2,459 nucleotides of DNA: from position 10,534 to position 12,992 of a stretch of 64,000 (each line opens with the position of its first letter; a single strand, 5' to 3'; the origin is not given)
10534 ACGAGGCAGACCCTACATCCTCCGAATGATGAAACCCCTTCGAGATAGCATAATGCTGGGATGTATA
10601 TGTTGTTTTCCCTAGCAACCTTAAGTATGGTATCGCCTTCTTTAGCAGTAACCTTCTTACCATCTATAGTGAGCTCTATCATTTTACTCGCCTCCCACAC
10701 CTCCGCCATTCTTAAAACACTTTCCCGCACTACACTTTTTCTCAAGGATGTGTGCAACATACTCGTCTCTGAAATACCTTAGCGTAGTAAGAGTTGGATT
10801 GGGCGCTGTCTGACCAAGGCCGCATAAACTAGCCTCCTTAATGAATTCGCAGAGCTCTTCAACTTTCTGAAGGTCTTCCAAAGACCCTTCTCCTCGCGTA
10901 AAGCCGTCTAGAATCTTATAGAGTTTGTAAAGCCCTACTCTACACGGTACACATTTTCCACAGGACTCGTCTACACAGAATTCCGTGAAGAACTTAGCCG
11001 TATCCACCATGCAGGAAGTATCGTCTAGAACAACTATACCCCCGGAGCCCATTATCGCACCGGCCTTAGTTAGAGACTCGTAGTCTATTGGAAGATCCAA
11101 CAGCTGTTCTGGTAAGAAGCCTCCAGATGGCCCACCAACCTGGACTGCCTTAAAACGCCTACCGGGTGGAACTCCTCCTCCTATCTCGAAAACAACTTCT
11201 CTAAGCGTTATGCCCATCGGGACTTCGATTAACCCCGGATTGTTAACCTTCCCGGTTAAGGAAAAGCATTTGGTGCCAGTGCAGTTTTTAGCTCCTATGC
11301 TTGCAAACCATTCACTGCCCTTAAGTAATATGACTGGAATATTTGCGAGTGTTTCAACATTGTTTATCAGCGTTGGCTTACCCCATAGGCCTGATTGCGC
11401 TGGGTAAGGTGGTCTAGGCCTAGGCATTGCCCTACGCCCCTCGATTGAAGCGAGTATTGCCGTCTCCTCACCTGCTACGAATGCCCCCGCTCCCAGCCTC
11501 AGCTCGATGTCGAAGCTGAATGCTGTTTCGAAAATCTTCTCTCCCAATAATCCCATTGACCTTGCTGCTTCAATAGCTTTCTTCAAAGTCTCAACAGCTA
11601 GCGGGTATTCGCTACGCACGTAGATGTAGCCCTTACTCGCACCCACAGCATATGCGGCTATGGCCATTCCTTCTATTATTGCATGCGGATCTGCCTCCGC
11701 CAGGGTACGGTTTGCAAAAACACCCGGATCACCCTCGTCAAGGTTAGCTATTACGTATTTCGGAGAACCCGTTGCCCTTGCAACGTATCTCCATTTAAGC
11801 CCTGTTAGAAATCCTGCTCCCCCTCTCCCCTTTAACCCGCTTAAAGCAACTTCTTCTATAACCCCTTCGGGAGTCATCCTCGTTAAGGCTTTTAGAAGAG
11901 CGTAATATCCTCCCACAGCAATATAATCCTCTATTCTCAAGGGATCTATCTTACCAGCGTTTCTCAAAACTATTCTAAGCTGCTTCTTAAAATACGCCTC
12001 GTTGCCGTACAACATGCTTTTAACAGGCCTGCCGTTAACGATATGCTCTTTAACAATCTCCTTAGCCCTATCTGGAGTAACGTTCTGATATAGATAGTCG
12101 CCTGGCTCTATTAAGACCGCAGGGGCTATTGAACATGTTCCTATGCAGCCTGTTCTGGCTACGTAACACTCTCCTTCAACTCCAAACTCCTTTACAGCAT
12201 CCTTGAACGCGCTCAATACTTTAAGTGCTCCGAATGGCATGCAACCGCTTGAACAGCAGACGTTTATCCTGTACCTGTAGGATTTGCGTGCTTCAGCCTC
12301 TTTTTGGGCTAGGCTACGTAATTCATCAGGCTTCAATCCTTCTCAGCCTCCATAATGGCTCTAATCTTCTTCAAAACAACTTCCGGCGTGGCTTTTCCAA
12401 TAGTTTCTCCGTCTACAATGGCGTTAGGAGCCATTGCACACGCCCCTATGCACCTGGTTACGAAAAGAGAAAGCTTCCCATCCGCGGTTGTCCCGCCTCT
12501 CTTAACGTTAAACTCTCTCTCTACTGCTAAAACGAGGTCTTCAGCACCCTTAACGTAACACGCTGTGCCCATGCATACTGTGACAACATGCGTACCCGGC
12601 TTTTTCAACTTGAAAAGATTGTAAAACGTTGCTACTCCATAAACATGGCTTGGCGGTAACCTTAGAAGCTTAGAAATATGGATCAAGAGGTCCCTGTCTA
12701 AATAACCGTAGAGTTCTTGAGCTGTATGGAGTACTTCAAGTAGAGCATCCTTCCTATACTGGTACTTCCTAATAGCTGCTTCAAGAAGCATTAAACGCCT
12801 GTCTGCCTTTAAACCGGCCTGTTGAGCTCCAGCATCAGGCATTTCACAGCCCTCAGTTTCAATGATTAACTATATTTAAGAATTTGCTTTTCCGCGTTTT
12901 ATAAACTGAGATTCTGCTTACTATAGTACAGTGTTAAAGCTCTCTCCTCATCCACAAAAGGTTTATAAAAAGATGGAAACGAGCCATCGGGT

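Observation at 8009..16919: Two cytoplasmic [NiFe]-hydrogenase operons arranged head-to-head: hoxEFUYH-type (NuoEFG diaphorase-linked) and hydBGDA sulfhydrogenase-type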

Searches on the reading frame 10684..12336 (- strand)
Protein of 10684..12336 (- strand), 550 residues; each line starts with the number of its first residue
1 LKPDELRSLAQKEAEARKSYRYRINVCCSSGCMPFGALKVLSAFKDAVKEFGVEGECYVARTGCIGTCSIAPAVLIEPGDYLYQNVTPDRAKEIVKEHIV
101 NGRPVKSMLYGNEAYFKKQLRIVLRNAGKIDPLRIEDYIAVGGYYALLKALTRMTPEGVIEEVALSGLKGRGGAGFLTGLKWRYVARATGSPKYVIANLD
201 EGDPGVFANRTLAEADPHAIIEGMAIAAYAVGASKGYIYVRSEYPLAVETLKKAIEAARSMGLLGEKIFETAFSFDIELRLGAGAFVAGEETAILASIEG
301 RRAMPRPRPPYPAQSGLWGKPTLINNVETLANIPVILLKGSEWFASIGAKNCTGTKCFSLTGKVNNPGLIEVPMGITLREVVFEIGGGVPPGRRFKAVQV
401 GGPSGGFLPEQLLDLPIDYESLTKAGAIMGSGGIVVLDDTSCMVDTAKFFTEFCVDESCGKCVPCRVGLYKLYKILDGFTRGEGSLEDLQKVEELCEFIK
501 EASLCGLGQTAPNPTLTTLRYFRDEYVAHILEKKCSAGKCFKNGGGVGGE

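Call 3: search_protein_families(library=pfam, proteins=[window:10684-12336:-])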
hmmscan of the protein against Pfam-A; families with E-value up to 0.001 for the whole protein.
window:10684-12336:- (550 aa): 5 families
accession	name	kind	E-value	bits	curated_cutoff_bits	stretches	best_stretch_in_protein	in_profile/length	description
PF01512.22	Complex1_51K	-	1.9e-44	151.6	31.2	1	164-334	2-149/150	Nuo51 FMN-binding domain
PF10589.14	NADH_4Fe-4S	-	2.1e-32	111.3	23.5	1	445-529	1-85/85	NADH-ubiquinone oxidoreductase-F iron-sulfur binding region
PF01257.25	2Fe-2S_thioredx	-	9.7e-10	38.9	24.8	1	20-97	64-143/145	Thioredoxin-like [2Fe-2S] ferredoxin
PF10531.15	SLBB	-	9e-09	35.5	27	1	360-407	4-54/55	SLBB domain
PF22461.2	SLBB_2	-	8.1e-06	26.3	27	1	358-403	3-49/79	SLBB domain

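Call 4: search_protein_families(library=ncbifam, proteins=[window:10684-12336:-])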
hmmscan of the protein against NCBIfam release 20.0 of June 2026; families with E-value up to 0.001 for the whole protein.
window:10684-12336:- (550 aa): 12 families
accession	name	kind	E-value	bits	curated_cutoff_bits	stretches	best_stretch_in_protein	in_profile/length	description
TIGR01959.1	nuoF_fam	equivalog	4.7e-144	479.8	558.65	1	129-530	8-410/410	NADH-quinone oxidoreductase subunit NuoF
NF008436.0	PRK11278.1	equivalog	1.5e-117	393.3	749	1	129-534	21-430/448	NADH-quinone oxidoreductase subunit NuoF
NF010120.0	PRK13596.1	equivalog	9.3e-108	360.5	389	1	143-535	27-422/433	NADH-quinone oxidoreductase subunit NuoF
TIGR04481.1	PR_assoc_PrdC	equivalog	5.4e-13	48.5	490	1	157-406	74-286/425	proline reductase-associated electron transfer protein PrdC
NF041612.1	fdxn_Clost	equivalog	4.6e-12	46.4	150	1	23-108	15-100/102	2Fe-2S ferredoxin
NF041613.1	fdxn_Azotob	equivalog_domain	8.3e-11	42.1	195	1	31-109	23-101/107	2Fe-2S ferredoxin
NF003454.1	PRK05035.1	equivalog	2.3e-09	36.3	345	1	151-258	118-222/556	electron transport complex subunit RsxC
TIGR01945.1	rnfC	subfamily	3.6e-09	35.7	245.95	1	151-258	116-221/435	RnfABCDGE type electron transport complex subunit C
TIGR01958.1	nuoE_fam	subfamily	1.8e-06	28.1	142.4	1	18-97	65-146/148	NADH-quinone oxidoreductase subunit NuoE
NF005722.0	PRK07539.1-2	equivalog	7.4e-05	22.9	141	1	21-97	77-155/157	NADH-quinone oxidoreductase subunit NuoE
NF005725.0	PRK07539.1-5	equivalog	0.00016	21.4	220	1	18-97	89-170/174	NADH-quinone oxidoreductase subunit NuoE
NF005724.0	PRK07539.1-4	equivalog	0.00031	20.6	280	1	23-97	95-171/240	NADH-quinone oxidoreductase subunit NuoE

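Call 10: search_solved_structures(query=window:10684-12336:-, max_evalue=1e-20, show_alignments=2)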
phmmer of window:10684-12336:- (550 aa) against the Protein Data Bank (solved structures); distinct sequences matched with E-value up to 1e-20: 61 (the best 60 are shown).
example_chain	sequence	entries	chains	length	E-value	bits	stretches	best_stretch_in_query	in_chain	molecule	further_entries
7t2r_B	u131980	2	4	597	3.3e-208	696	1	20-540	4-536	NiFe hydrogenase subunit B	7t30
7q4v_B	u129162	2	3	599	2.1e-194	650.4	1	21-540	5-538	Iron hydrogenase HydB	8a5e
9bov_B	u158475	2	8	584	6.7e-192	642.1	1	26-540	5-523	NADH dehydrogenase (Quinone)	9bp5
8oh5_B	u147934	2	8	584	6.8e-187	625.6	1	30-540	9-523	NAD-reducing hydrogenase subunit HoxF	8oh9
9n5u_B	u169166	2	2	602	4.5e-186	622.9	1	33-540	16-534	NfnB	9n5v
7p5h_B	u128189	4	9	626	1.1e-180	605.1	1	17-541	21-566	Fe-hydrogenase, subunit beta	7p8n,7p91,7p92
8a6t_B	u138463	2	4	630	1.3e-180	604.9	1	4-540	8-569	Electron bifurcating hydrogenase subunit HydB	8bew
9mqx_B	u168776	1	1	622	3.8e-177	593.4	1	1-540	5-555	NADH:ubiquinone oxidoreductase, NADH-binding (51 kD) subunit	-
7q4w_B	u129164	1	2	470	5.4e-173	579.7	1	135-540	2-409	Iron hydrogenase HydB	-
6vw7_B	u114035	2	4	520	5.4e-121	408.1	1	114-526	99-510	NAD-dependent formate dehydrogenase beta subunit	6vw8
2fug_1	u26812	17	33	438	3.9e-115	388.7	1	122-534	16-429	NADH-quinone oxidoreductase chain 1 | NADH-QUINONE OXIDOREDUCTASE SUBUNIT 1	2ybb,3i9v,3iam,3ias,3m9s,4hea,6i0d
9wxb_C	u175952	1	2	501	1.2e-113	383.8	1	24-526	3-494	Formate dehydrogenase beta subunit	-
6tg9_B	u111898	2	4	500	8.3e-113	381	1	26-526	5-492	Formate dehydrogenase subunit beta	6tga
7p64_F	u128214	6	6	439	2e-111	376.5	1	131-531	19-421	NADH-quinone oxidoreductase subunit F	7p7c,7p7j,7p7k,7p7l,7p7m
7p61_F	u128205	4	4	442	2e-111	376.5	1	131-531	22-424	NADH-quinone oxidoreductase subunit F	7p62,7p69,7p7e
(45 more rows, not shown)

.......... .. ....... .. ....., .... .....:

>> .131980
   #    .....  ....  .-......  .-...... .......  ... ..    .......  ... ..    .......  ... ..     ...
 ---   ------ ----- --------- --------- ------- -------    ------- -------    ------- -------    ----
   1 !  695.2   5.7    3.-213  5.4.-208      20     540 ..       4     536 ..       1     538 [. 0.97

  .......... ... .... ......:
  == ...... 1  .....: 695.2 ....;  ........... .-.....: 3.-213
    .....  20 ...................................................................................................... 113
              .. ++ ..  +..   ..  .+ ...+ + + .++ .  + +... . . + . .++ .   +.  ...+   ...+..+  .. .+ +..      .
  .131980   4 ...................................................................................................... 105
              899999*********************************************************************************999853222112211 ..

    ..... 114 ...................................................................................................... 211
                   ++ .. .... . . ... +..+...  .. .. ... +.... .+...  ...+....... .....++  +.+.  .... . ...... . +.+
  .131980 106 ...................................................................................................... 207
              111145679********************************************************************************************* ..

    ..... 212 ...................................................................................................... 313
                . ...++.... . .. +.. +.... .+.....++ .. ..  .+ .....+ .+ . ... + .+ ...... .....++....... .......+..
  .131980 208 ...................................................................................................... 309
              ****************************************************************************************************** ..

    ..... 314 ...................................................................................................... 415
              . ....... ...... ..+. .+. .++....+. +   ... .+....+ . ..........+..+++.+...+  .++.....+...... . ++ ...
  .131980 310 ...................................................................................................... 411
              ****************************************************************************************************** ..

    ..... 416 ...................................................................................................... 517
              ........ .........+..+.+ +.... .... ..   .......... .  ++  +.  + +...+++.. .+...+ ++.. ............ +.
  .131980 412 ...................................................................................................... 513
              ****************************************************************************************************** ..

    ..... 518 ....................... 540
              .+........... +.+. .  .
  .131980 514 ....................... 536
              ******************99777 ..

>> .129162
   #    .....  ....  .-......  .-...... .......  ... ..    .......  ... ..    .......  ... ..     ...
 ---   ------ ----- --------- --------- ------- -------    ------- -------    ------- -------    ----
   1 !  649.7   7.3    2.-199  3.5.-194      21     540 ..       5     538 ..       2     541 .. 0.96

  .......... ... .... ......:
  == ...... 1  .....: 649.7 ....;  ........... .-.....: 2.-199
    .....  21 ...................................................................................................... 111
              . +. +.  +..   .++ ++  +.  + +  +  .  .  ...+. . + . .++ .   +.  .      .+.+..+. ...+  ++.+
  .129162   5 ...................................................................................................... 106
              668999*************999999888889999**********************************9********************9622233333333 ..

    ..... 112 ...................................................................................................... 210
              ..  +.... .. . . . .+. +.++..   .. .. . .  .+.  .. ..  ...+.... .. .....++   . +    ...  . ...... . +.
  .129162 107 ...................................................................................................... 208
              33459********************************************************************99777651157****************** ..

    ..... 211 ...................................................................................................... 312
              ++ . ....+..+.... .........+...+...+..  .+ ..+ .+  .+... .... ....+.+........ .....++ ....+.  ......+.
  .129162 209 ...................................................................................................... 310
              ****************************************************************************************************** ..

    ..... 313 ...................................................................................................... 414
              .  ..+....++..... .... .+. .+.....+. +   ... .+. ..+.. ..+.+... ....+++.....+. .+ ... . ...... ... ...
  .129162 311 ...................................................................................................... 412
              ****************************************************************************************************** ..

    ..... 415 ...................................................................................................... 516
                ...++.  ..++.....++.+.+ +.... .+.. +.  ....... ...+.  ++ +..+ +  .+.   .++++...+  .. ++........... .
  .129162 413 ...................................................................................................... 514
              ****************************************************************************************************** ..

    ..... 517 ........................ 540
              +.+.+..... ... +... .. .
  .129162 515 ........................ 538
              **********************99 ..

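Call 43: search_protein_representatives(protein=window:10684-12336:-)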
Query: 550 residues. Proteins with E-value up to 0.001 (for the whole library): 25155; up to 1e-10: 14532; up to 1e-30: 4139. The best 150 are listed.
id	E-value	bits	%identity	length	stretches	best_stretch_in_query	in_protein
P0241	8.7e-216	734.2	54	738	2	21-540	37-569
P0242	5.4e-198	675.5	56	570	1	3-542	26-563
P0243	3.7e-189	646.3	56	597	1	21-540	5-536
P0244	3.2e-188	643.2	55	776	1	16-540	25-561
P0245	1.9e-183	627.5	50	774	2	20-540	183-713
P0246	4.2e-181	619.7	51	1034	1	9-540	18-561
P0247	5.3e-180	616.1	52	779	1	4-544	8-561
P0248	1.5e-178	611.3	55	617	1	9-540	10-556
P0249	2.2e-177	607.5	52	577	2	110-540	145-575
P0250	1.0e-176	605.3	50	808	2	21-540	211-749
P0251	2.2e-175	600.9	54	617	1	33-540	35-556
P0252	1.4e-174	598.2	46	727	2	20-541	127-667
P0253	3.3e-172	590.4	50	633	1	4-540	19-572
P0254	4.1e-170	583.4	51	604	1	6-540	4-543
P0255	3.4e-167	573.8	52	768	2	35-540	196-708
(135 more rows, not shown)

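Call 60: find_homologous_proteins(query=window:10684-12336:-)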
Query window:10684-12336:- (550 aa): 8000 proteins with E <= 0.001 among 8000 candidates; the best 120 are listed.
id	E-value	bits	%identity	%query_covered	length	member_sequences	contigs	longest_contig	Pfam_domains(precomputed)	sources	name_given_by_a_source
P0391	0.0e+0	1251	100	100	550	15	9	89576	PF10531.16,PF10589.15,PF01257.26,PF22461.3,PF01512.23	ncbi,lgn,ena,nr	ncbi:MAG: SLBB domain-containing protein [Candidatus Brockarchaeota archaeon]|nr:SLBB domain-contain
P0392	0.0e+0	1191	95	100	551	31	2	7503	PF10531.16,PF10589.15,PF01257.26,PF01512.23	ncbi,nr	ncbi:MAG: SLBB domain-containing protein [Crenarchaeota archaeon]|nr:SLBB domain-containing protein 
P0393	0.0e+0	1183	92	100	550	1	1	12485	PF10531.16,PF10589.15,PF01257.26,PF22461.3,PF01512.23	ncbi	ncbi:MAG: NuoF family protein [Thermoproteota archaeon]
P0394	0.0e+0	1180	92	100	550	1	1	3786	PF10531.16,PF10589.15,PF01257.26,PF22461.3,PF01512.23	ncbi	ncbi:MAG: NuoF family protein [Thermoproteota archaeon]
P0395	0.0e+0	1178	91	100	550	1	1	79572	PF10531.16,PF10589.15,PF01257.26,PF22461.3,PF01512.23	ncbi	ncbi:MAG: NuoF family protein [Thermoproteota archaeon]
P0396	0.0e+0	1178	91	100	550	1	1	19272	PF10531.16,PF10589.15,PF01257.26,PF22461.3,PF01512.23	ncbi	ncbi:MAG: NuoF family protein [Thermoproteota archaeon]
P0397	0.0e+0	1177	91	100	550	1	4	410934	PF10531.16,PF10589.15,PF01257.26,PF22461.3,PF01512.23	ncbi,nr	ncbi:MAG: NuoF family protein [Thermoproteota archaeon]|nr:SLBB domain-containing protein [Candidatu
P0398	0.0e+0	1176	91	100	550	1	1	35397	PF10531.16,PF10589.15,PF01257.26,PF22461.3,PF01512.23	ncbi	ncbi:MAG: NuoF family protein [Thermoproteota archaeon]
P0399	0.0e+0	1175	92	98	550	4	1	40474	PF10531.16,PF10589.15,PF01257.26,PF22461.3,PF01512.23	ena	-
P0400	0.0e+0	1174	91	100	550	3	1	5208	PF10531.16,PF10589.15,PF01257.26,PF22461.3,PF01512.23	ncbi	ncbi:MAG: NuoF family protein [Thermoproteota archaeon]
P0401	0.0e+0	1170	91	99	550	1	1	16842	PF10531.16,PF10589.15,PF01257.26,PF22461.3,PF01512.23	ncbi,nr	ncbi:MAG: SLBB domain-containing protein [Candidatus Brockarchaeota archaeon]|nr:SLBB domain-contain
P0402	0.0e+0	1103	91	94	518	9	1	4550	PF10531.16,PF10589.15,PF01257.26,PF22461.3,PF01512.23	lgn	-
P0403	0.0e+0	1100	85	99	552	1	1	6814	PF10531.16,PF10589.15,PF01257.26,PF22461.3,PF01512.23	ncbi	ncbi:MAG: NADH-ubiquinone oxidoreductase-F iron-sulfur binding region domain-containing protein [The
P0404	0.0e+0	1015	80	99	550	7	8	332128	PF10531.16,PF10589.15,PF01257.26,PF22461.3,PF01512.23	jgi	jgi:NADH:ubiquinone oxidoreductase subunit F (NADH-binding)/(2Fe-2S) ferredoxin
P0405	5.9e-296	1001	78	99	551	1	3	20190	PF10531.16,PF10589.15,PF01257.26,PF22461.3,PF01512.23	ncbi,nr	ncbi:MAG: NuoF family protein [Candidatus Bathyarchaeia archaeon]|nr:SLBB domain-containing protein 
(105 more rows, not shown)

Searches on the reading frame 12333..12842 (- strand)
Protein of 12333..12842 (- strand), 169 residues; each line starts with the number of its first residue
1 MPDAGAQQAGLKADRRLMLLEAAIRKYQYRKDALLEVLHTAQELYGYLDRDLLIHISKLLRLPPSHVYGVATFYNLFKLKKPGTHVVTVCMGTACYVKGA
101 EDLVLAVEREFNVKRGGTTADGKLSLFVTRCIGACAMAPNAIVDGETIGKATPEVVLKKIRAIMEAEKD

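Call 3: search_protein_families(library=pfam, proteins=[window:12333-12842:-])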
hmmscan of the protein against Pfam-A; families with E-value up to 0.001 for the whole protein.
window:12333-12842:- (169 aa): 2 families
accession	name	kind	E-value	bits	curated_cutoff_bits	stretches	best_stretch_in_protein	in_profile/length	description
PF01257.25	2Fe-2S_thioredx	-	8.5e-44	149.4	24.8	1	21-162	2-143/145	Thioredoxin-like [2Fe-2S] ferredoxin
PF07293.16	DUF1450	-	0.00021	21.5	30.1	1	131-166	40-74/75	Protein of unknown function (DUF1450)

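Call 4: search_protein_families(library=ncbifam, proteins=[window:12333-12842:-])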
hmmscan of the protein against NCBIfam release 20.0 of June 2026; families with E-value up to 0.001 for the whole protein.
window:12333-12842:- (169 aa): 9 families
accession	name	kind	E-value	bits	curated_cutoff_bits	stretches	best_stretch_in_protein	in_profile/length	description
NF005747.0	PRK07571.1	equivalog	1.2e-65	220.4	224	1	6-166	11-171/173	bidirectional hydrogenase complex protein HoxE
NF005722.0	PRK07539.1-2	equivalog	1.6e-36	125.7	141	1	20-159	13-152/157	NADH-quinone oxidoreductase subunit NuoE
TIGR01958.1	nuoE_fam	subfamily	7.7e-34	117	142.4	1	20-160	2-144/148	NADH-quinone oxidoreductase subunit NuoE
NF004638.0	PRK05988.1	equivalog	2.4e-30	105.4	198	1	18-156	12-150/159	formate dehydrogenase subunit gamma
NF005725.0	PRK07539.1-5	equivalog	2.9e-30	105.2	220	1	16-157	21-165/174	NADH-quinone oxidoreductase subunit NuoE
NF005723.0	PRK07539.1-3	equivalog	5.8e-23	81.5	226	1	18-148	8-140/158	NADH-quinone oxidoreductase subunit NuoE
NF005721.0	PRK07539.1-1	equivalog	1.5e-22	80.2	308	1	21-158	35-172/292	NADH-quinone oxidoreductase subunit NuoE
NF005724.0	PRK07539.1-4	equivalog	1e-21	77.9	280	1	20-158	26-167/240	NADH-quinone oxidoreductase subunit NuoE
NF009040.0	PRK12373.1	equivalog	1.2e-20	74.6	514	1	21-156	24-162/400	NADH-quinone oxidoreductase subunit E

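Call 12: search_solved_structures(query=window:12333-12842:-, max_evalue=1e-8)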
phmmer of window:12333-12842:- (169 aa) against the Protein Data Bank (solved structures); distinct sequences matched with E-value up to 1e-8: 53.
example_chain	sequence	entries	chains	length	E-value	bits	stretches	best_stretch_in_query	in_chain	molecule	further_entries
7p5h_C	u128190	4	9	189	3.3e-35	124.5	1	8-168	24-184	Fe-hydrogenase, subunit gamma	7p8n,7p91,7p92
9bov_C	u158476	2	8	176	3.3e-34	121.3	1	17-168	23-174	NADH dehydrogenase (Ubiquinone), 24 kDa subunit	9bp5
8a6t_C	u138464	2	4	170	4.9e-34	120.7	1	14-164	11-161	Electron bifurcating hydrogenase subunit HydC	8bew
9n5u_C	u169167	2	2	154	2.9e-32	114.9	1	25-166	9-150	NfnC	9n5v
8oh5_A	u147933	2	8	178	1.5e-29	106.1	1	16-168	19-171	NAD-dependent formate dehydrogenase gamma subunit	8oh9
7q4v_C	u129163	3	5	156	5.5e-29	104.3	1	17-154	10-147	Iron hydrogenase HydC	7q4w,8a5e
7t2r_C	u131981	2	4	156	7.6e-29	103.8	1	25-161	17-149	NiFe hydrogenase subunit C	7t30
9mqx_C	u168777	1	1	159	4.2e-25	91.7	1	25-168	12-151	NADH:ubiquinone oxidoreductase 24 kD subunit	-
8x9v_O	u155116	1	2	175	1.3e-24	90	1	29-153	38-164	NADH-quinone oxidoreductase subunit E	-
7p61_E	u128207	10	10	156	2.5e-23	85.9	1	20-157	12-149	NADH dehydrogenase I subunit E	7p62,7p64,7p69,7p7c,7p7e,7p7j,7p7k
7awt_E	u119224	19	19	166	2.5e-23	85.9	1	19-157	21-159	NADH-quinone oxidoreductase subunit E | NADH dehydrogenase I subunit E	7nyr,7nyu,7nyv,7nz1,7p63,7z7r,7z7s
6gcs_H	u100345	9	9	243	3.4e-23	85.5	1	20-160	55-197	24-KDA SUBUNIT (NUHM) | Subunit NUHM of NADH:Ubiquinone Oxidoreductase (Complex I)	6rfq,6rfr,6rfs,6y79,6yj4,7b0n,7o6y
9q8i_E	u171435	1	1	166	4.7e-22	81.8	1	19-157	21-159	NADH-quinone oxidoreductase subunit E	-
9heg_A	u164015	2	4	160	5.7e-22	81.5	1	20-158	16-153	NADH-quinone oxidoreductase subunit E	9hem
6q9c_A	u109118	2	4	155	7.2e-22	81.2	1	21-157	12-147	NADH-quinone oxidoreductase subunit E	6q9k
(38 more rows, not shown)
